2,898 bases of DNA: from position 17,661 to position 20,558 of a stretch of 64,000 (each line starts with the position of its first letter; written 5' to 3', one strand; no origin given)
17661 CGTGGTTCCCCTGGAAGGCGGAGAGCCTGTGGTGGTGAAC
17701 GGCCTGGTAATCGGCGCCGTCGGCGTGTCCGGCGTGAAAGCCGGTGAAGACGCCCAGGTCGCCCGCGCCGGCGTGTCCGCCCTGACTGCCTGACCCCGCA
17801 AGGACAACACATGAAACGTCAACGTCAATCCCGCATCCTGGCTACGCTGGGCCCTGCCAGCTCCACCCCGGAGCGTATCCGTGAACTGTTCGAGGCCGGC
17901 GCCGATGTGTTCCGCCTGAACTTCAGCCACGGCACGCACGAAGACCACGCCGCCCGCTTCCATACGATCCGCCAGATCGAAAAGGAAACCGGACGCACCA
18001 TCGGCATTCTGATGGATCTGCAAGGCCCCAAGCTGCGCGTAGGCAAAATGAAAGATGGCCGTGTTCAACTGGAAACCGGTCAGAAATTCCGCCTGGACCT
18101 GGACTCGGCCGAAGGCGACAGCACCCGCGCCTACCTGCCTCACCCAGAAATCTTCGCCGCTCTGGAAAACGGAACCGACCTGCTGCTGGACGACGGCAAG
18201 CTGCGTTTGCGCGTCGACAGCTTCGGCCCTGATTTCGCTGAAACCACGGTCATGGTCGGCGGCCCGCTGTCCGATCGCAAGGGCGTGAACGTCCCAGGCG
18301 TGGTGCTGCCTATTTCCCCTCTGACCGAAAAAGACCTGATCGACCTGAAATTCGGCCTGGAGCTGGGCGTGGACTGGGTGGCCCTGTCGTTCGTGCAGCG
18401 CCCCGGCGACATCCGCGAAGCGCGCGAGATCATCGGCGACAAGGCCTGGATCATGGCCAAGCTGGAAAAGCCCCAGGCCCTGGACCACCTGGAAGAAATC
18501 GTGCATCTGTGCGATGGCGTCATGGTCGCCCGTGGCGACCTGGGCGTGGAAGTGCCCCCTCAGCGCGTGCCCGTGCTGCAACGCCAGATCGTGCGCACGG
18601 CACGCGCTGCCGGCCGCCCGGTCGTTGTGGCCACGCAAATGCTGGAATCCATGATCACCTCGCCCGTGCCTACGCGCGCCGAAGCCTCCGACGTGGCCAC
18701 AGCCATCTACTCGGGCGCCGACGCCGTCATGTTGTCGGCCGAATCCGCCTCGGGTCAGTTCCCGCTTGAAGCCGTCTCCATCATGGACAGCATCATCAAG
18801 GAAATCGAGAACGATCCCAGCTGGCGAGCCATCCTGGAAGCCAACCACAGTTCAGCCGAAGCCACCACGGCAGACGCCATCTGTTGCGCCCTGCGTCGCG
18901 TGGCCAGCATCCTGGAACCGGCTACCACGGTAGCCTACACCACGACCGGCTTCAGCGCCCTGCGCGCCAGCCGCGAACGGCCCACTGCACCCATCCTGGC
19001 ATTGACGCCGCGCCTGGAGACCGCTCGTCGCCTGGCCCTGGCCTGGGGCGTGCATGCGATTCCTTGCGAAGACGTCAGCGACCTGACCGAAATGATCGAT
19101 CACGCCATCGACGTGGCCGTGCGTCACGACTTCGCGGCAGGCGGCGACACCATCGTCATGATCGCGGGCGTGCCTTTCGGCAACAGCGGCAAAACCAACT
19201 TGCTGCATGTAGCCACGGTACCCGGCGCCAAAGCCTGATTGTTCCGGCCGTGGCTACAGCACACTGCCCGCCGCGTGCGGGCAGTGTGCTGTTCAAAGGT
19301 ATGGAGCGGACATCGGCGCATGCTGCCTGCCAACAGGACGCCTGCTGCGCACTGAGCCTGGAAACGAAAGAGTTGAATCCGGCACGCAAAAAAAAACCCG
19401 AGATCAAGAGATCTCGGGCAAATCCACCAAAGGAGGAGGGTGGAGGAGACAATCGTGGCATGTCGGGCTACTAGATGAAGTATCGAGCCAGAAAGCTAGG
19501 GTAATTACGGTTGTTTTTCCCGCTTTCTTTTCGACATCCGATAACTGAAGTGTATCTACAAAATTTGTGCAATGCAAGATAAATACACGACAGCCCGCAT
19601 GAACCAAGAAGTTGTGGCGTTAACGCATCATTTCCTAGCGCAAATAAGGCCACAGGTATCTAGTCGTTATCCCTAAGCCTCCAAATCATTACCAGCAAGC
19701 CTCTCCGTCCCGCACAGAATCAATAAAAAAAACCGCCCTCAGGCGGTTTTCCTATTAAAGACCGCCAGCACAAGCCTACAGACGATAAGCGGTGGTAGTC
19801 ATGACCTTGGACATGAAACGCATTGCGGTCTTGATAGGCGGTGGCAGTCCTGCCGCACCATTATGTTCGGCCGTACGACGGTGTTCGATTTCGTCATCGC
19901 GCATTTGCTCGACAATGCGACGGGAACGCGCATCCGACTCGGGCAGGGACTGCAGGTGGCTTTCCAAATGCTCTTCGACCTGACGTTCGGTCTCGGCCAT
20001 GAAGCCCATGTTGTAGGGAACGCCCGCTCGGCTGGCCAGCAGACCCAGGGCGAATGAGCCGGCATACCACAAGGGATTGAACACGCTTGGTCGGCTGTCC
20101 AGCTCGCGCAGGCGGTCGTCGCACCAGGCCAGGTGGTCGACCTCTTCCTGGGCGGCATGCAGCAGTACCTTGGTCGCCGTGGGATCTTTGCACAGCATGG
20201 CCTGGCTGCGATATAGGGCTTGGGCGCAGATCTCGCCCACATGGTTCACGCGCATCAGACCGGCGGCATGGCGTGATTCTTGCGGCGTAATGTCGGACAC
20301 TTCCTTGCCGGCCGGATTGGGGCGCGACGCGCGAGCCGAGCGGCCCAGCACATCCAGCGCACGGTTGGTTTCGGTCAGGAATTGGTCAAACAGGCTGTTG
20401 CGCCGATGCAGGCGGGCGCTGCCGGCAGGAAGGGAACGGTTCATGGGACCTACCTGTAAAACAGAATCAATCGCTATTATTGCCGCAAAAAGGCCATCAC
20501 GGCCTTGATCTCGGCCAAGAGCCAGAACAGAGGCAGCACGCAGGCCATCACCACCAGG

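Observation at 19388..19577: Orphan minus-strand transcription unit: candidate sRNA displaying tandem CUCCUCC anti-Shine-Dalgarno motifs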

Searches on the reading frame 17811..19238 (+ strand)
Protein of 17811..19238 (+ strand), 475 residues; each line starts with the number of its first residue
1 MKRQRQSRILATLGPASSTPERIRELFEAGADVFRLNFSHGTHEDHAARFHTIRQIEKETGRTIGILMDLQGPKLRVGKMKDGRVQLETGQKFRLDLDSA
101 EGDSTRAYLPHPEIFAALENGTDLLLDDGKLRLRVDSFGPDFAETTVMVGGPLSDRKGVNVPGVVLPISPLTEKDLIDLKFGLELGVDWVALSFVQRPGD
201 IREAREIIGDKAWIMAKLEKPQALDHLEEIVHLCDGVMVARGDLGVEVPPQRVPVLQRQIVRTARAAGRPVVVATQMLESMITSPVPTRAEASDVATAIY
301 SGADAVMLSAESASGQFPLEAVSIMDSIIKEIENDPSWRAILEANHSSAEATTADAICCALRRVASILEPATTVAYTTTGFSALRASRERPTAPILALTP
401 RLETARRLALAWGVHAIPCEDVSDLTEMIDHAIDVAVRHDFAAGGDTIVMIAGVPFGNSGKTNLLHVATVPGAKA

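Call 20: find_encoding_contigs(protein=window:17811-19238:+, flank=3000, max_places=4)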
Protein window:17811-19238:+ (475 aa): no gene with exactly this product is on record in the collection.
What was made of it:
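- Tried and rejected: An exact look-up of the Pyk protein for the source contig found nothing on record (call 20).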

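Call 46: search_protein_families(library=pfam, proteins=[window:17811-19238:+], max_evalue=0.01)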
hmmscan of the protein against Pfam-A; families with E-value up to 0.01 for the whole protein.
window:17811-19238:+ (475 aa): 3 families
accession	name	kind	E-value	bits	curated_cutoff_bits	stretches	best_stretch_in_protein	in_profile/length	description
PF00224.27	PK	-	1.8e-107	359.7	30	1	5-322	2-328/328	Pyruvate kinase, barrel domain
PF02887.21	PK_C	-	7.2e-32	110.3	28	1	355-467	1-113/114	Pyruvate kinase, alpha/beta domain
PF00478.31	IMPDH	-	0.001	18.6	25.6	0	4-56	90-142/345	IMP dehydrogenase / GMP reductase domain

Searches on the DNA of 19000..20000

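Call 4: search_rna_families(source=window, start=19000, end=20000, threshold=evalue, max_evalue=1, show_alignments=3)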
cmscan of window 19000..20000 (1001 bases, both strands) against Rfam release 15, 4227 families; matches with E-value up to 1: 11.
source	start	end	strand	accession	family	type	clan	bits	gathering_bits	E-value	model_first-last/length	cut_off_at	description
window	19389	19451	-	RF02278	Betaproteobacteria_toxic_sRNA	Gene; sRNA;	-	65.8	50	7.9e-13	1-64/64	no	Betaproteobacteria toxic small RNA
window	19390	19478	-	RF02877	NmsRb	Gene; sRNA;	-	38.7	52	0.00029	1-91/91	no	Neisseria metabolic switch regulator b (RcoF1/NgncR163)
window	19389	19447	-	RF02837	anti-hemB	Gene; sRNA;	-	27.3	49.5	0.00047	1-81/81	no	Burkholderia RNA 7 (anti-hemB)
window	19388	19473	-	RF02399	NsiR1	Gene; sRNA;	-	24.2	39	0.028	1-60/60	no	Nitrogen stress-induced RNA 1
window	19723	19803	-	RF01859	Phe_leader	Cis-reg; leader;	-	23.3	55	0.28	1-125/125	no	Phenylalanine leader peptide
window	19712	19749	+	RF02084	STnc130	Gene; sRNA;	-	23.3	55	0.65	83-126/135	no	Enterobacteria sRNA STnc130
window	19388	19454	-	RF02866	ncS16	Gene; sRNA;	-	22.2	48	0.096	1-83/83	no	Burkholderia sRNA 16 (Bc_KC_sr1)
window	19728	19802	-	RF00624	P9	Gene;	-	20.8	43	0.08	1-74/74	no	Pseudomonas sRNA P9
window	19390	19461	-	RF02784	SorX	Gene; sRNA;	-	19.5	46.6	0.065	1-73/73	no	Singlet oxygen resistance RNA X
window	19254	19294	+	RF01996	mir-995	Gene; miRNA;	-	19.4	72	0.65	1-88/88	no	mir-995 microRNA precursor family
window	19213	19289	+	RF01670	P17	Gene; sRNA;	-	16.7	45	0.12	1-282/282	no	Pseudomonas sRNA P17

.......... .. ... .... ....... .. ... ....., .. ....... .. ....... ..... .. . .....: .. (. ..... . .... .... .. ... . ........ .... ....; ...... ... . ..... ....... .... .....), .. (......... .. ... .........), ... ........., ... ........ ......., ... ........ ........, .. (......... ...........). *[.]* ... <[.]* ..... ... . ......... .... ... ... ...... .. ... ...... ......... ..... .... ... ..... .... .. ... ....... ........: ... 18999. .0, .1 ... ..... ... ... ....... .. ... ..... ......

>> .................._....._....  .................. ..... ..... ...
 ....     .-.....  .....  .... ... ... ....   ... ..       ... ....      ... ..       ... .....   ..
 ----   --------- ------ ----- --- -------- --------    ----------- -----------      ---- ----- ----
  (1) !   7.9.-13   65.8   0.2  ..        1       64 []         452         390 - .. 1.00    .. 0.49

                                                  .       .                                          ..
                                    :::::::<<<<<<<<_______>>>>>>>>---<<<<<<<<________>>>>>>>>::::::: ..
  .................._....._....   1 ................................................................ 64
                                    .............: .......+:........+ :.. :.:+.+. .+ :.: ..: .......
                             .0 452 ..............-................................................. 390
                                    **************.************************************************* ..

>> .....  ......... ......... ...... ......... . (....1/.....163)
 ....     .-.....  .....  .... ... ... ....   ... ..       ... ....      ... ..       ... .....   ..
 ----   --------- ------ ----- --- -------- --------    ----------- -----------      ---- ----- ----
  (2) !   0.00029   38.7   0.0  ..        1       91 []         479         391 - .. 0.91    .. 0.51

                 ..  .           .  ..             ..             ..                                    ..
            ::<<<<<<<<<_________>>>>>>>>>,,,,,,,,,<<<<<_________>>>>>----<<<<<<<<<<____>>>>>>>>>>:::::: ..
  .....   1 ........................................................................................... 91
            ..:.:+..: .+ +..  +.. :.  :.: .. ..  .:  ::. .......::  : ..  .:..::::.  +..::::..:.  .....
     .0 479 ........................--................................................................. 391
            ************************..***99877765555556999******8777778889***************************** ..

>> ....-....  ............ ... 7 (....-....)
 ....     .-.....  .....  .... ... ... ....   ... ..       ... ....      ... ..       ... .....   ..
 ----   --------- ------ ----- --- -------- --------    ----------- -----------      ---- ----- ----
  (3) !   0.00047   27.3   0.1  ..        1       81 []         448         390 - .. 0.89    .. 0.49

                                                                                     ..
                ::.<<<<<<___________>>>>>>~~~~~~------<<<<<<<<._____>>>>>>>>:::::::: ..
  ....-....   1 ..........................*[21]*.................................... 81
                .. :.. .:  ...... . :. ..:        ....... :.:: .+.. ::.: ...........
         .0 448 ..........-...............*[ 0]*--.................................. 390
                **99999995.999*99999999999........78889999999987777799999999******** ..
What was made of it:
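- On Neisseria NmsRb / RcoF1 / NgncR_163 (RF02877): 38.7 bits (call 4).
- On Burkholderia anti-hemB (RF02837) and ncS16 (RF02866): 27.3 bits against 49.5, and 22.2 bits against 48 (call 4).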

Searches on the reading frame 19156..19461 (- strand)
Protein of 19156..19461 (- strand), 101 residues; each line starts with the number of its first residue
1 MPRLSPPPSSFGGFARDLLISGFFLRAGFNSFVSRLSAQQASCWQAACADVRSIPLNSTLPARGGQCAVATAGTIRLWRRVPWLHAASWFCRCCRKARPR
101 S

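Call 46: search_protein_families(library=pfam, proteins=[window:19156-19461:-], max_evalue=0.01)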
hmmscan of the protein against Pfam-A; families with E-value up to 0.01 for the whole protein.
window:19156-19461:- (101 aa): 0 families

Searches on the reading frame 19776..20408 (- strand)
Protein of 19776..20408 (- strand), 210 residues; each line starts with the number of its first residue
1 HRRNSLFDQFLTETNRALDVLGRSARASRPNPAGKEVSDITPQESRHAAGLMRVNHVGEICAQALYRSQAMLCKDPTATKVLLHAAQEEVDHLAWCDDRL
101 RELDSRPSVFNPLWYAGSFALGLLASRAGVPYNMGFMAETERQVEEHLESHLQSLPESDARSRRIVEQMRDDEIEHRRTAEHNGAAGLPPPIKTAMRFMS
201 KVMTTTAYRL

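Call 46: search_protein_families(library=pfam, proteins=[window:19776-20408:-], max_evalue=0.01)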
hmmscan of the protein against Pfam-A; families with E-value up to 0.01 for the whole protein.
window:19776-20408:- (210 aa): 3 families
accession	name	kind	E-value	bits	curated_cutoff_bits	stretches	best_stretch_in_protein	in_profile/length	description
PF03232.19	COQ7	-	1.9e-46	158.2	23.5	1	47-207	2-169/169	Ubiquinone biosynthesis protein COQ7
PF22277.2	EncFtn-like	-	0.00013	22.1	27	1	59-96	26-63/85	EncFtn-like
PF02915.23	Rubrerythrin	-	0.0021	18.9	22.8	1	57-180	8-133/137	Rubrerythrin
